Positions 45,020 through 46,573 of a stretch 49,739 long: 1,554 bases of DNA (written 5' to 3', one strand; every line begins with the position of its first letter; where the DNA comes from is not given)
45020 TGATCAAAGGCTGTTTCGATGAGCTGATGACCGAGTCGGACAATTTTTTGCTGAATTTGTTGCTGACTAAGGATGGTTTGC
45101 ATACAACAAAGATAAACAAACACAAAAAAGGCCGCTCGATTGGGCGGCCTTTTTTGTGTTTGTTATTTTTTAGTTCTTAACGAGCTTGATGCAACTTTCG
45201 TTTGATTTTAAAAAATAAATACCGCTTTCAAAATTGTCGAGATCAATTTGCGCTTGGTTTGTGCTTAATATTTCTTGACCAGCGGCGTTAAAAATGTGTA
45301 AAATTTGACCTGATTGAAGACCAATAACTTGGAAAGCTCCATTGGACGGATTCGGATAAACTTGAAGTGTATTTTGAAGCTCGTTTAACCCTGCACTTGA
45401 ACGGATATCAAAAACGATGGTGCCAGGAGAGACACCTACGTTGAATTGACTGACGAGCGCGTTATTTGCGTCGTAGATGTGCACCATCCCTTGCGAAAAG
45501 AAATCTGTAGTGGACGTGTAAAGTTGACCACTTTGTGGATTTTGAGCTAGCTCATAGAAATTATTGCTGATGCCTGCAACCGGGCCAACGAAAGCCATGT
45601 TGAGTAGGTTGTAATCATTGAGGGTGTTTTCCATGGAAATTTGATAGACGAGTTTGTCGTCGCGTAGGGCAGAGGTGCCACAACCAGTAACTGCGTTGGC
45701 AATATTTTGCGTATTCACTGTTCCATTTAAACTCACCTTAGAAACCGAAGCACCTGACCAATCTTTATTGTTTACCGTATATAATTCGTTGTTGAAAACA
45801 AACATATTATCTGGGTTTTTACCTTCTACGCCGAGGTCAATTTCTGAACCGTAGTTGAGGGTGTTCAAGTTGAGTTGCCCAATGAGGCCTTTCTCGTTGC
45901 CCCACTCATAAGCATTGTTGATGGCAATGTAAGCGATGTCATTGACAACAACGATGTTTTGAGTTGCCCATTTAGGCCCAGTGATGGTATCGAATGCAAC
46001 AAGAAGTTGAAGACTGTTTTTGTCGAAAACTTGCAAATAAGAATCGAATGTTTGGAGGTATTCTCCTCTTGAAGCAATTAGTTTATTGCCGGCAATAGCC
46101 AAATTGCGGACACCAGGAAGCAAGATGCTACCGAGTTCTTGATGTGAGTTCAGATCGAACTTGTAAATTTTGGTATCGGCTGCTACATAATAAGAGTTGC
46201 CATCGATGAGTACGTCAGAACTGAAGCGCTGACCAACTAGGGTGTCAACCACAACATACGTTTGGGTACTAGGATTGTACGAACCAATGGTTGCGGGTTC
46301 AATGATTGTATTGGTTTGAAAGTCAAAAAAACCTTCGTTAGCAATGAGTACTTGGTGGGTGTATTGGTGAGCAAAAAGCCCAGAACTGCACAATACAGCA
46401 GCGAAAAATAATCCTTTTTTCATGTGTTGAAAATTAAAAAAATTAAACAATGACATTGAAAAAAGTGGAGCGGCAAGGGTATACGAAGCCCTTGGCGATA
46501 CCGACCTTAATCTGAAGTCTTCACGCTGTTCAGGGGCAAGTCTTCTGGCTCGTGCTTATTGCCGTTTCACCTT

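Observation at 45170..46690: Orphan cobalamin riboswitch driving a single T9SS-exported beta-propeller-like protein: candidate secreted or surface corrinoid-capture module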

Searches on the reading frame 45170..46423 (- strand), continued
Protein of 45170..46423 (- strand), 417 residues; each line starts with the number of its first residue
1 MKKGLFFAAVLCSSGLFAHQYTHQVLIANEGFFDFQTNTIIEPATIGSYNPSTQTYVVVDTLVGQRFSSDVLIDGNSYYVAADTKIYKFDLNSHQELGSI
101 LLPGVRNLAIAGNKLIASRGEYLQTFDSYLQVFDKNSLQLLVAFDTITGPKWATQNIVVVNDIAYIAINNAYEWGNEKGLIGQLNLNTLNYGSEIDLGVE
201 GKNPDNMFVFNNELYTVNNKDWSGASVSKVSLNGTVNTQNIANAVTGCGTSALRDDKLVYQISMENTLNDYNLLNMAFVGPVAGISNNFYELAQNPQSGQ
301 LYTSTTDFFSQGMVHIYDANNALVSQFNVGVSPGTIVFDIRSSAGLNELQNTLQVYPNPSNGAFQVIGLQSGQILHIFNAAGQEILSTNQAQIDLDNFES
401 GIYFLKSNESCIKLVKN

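Call 85: fold_search(model_id=the predicted structure, library=pdb)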
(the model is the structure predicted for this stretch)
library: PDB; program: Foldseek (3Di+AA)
matches with E <= 10: 1833; with E <= 0.001: 1523
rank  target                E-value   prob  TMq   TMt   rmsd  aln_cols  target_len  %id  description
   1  8p97_B                2.0e-16  1.00  0.63  0.77   2.7       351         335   16  BtuB3G3 bound to cyanocobalamin with disordered EL8 (released 2023-08-16)
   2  8okv_D                5.4e-16  1.00  0.64  0.81   2.6       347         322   16  lipoprotein BT2095 from Bacteroides thetaiotamicron bound to cyanocobalamin CnCbl (released 2023-09-20)
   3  3dsm                  6.2e-16  1.00  0.64  0.81   2.8       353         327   16  Crystal structure of the surface layer protein BACUNI_02894 from Bacteroides uniformis, Northeast Structural Genomics Co (released 2008-09-09)
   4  8bmx_D                8.2e-16  1.00  0.62  0.77   4.1       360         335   17  Bacteroides thetaiotaomicron B12 TonB dependent transporter in complex with a surface lipoprotein (released 2023-09-20)
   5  8okv_A                1.4e-15  1.00  0.64  0.82   2.6       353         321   16  lipoprotein BT2095 from Bacteroides thetaiotamicron bound to cyanocobalamin CnCbl (released 2023-09-20)
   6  8ptd                  1.7e-15  1.00  0.65  0.78   2.6       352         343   16  The surface-exposed lipo-protein of BtuG1 in complex with cyanocobalamin. (released 2024-07-24)
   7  8okv_B                2.2e-15  1.00  0.64  0.80   4.1       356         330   16  lipoprotein BT2095 from Bacteroides thetaiotamicron bound to cyanocobalamin CnCbl (released 2023-09-20)
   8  8okv_C                2.5e-15  1.00  0.64  0.80   4.1       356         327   16  lipoprotein BT2095 from Bacteroides thetaiotamicron bound to cyanocobalamin CnCbl (released 2023-09-20)
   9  8ptf                  3.1e-15  1.00  0.64  0.78   2.7       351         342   16  The surface-exposed lipo-protein of BtuG2 in complex with cyanocobalamin. (released 2024-07-24)
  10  8bmy_A                1.2e-14  1.00  0.63  0.78   2.5       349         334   17  Bacteroides thetaiotaomicron surface lipoprotein bound to cyanocobalamin (released 2023-08-16)
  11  9s6c_C                6.2e-12  1.00  0.60  0.73   3.6       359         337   12  B12 Binding protein - BtuK1 (released 2025-09-17)
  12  9s6c_B                2.0e-11  1.00  0.60  0.73   3.7       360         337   13  B12 Binding protein - BtuK1 (released 2025-09-17)
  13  9s6c_A                9.9e-11  1.00  0.60  0.72   4.1       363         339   12  B12 Binding protein - BtuK1 (released 2025-09-17)
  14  3ott_B                1.4e-10  1.00  0.53  0.31  17.5       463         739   13  Crystal Structure of the extracellular domain of the putative one component system BT4673 from B. thetaiotaomicron (released 2011-08-10)
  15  4a2m_D                1.8e-10  1.00  0.26  0.16  28.9       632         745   10  Structure of the periplasmic domain of the heparin and heparan sulphate sensing hybrid two component system BT4663 in  (released 2012-05-02)
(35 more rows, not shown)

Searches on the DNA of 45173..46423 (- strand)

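Call 20: search_rna_families(sources=[L001, L002, L003, L004], threshold=gathering)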
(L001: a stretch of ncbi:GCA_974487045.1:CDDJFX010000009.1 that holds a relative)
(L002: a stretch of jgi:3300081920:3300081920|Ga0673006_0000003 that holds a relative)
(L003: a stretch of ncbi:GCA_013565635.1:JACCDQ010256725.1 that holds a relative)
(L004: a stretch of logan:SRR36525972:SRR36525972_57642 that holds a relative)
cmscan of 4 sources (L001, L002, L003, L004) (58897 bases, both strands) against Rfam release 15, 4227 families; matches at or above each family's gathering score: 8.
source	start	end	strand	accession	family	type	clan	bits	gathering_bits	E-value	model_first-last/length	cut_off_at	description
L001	9726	9903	+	RF00174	Cobalamin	Cis-reg; riboswitch;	CL00101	100.4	31.5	5.9e-24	1-189/189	no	Cobalamin riboswitch aptamer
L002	9723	9903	+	RF00174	Cobalamin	Cis-reg; riboswitch;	CL00101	95.1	31.5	2e-22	1-189/189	no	Cobalamin riboswitch aptamer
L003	594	774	+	RF00174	Cobalamin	Cis-reg; riboswitch;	CL00101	95.1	31.5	2e-22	1-189/189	no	Cobalamin riboswitch aptamer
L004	2055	2235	+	RF00174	Cobalamin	Cis-reg; riboswitch;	CL00101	95.1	31.5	2e-22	1-189/189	no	Cobalamin riboswitch aptamer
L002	9610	9677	-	RF03161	S15-Flavobacteria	Cis-reg; leader;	CL00121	64.3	46.5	1.6e-06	1-66/66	no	S15-Flavobacteria ribosomal protein leader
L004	1942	2009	-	RF03161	S15-Flavobacteria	Cis-reg; leader;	CL00121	64.3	46.5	1.6e-06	1-66/66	no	S15-Flavobacteria ribosomal protein leader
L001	7548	7615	-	RF03161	S15-Flavobacteria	Cis-reg; leader;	CL00121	62.3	46.5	3.8e-06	1-66/66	no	S15-Flavobacteria ribosomal protein leader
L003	481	548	-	RF03161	S15-Flavobacteria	Cis-reg; leader;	CL00121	58.7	46.5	1.9e-05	1-66/66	no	S15-Flavobacteria ribosomal protein leader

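Call 37: search_rna_families(sources=[L005, L006], threshold=gathering)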
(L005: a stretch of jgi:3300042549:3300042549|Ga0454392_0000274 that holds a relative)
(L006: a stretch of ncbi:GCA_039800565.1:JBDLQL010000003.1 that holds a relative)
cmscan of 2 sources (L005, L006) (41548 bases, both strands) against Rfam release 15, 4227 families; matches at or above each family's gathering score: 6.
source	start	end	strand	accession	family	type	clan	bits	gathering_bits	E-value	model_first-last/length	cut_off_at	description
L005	20063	20267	-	RF02541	LSU_rRNA_bacteria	Gene; rRNA;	CL00112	166.6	50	9.4e-51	2707-2925/2925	5'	Bacterial large subunit ribosomal RNA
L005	9721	9903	+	RF00174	Cobalamin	Cis-reg; riboswitch;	CL00101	107.5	31.5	3.8e-26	1-189/189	no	Cobalamin riboswitch aptamer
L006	9755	9934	+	RF00174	Cobalamin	Cis-reg; riboswitch;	CL00101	89.2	31.5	6.4e-21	1-189/189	no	Cobalamin riboswitch aptamer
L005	19852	19965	-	RF00001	5S_rRNA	Gene; rRNA;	CL00113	75.6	38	2.2e-14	1-120/120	no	5S ribosomal RNA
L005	19595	19668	+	RF00005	tRNA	Gene; tRNA;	CL00001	69.4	29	2.9e-13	1-71/71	no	tRNA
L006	7569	7636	-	RF03161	S15-Flavobacteria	Cis-reg; leader;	CL00121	62.3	46.5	2.7e-06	1-66/66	no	S15-Flavobacteria ribosomal protein leader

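Call 69: search_rna_families(sources=[L087, L088, L089, L090], threshold=gathering)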
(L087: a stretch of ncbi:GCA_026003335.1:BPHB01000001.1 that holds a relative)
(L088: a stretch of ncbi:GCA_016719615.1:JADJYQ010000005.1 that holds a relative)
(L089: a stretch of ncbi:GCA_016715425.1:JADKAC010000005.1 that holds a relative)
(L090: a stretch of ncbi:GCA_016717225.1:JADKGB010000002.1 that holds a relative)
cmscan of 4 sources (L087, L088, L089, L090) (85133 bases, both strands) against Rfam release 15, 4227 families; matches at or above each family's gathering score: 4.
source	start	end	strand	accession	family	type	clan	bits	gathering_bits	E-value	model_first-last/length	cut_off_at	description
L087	9706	9899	+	RF00174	Cobalamin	Cis-reg; riboswitch;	CL00101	106.4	31.5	1.7e-25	1-189/189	no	Cobalamin riboswitch aptamer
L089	9689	9894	+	RF00174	Cobalamin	Cis-reg; riboswitch;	CL00101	102.8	31.5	1.7e-24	1-189/189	no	Cobalamin riboswitch aptamer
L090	9698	9874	+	RF00174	Cobalamin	Cis-reg; riboswitch;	CL00101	77.1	31.5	4e-17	1-189/189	no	Cobalamin riboswitch aptamer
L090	11349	11420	+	RF00005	tRNA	Gene; tRNA;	CL00001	69.2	29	6.8e-13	1-71/71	no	tRNA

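Call 72: search_rna_families(sources=[L091, L092], threshold=gathering)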
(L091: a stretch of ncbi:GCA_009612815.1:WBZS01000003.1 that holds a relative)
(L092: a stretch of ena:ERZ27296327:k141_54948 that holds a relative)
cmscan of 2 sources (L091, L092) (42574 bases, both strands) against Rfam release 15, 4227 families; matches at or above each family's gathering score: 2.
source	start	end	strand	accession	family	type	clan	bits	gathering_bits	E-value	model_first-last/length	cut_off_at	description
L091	9725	9904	+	RF00174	Cobalamin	Cis-reg; riboswitch;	CL00101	84.6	31.5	1.4e-19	1-189/189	no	Cobalamin riboswitch aptamer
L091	11338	11409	+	RF00005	tRNA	Gene; tRNA;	CL00001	69.2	29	3.4e-13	1-71/71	no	tRNA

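Call 91: search_rna_families(sources=[L094, L095, L096], threshold=gathering)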
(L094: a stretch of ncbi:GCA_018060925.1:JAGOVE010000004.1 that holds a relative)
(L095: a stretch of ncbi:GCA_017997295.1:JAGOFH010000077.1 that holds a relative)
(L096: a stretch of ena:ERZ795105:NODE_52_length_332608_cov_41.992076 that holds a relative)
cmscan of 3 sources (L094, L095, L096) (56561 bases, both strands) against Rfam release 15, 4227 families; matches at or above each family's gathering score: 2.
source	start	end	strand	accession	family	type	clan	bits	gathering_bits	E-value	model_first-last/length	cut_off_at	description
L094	9689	9894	+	RF00174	Cobalamin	Cis-reg; riboswitch;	CL00101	102.9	31.5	1.1e-24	1-189/189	no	Cobalamin riboswitch aptamer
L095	3289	3494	+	RF00174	Cobalamin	Cis-reg; riboswitch;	CL00101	102.9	31.5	1.1e-24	1-189/189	no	Cobalamin riboswitch aptamer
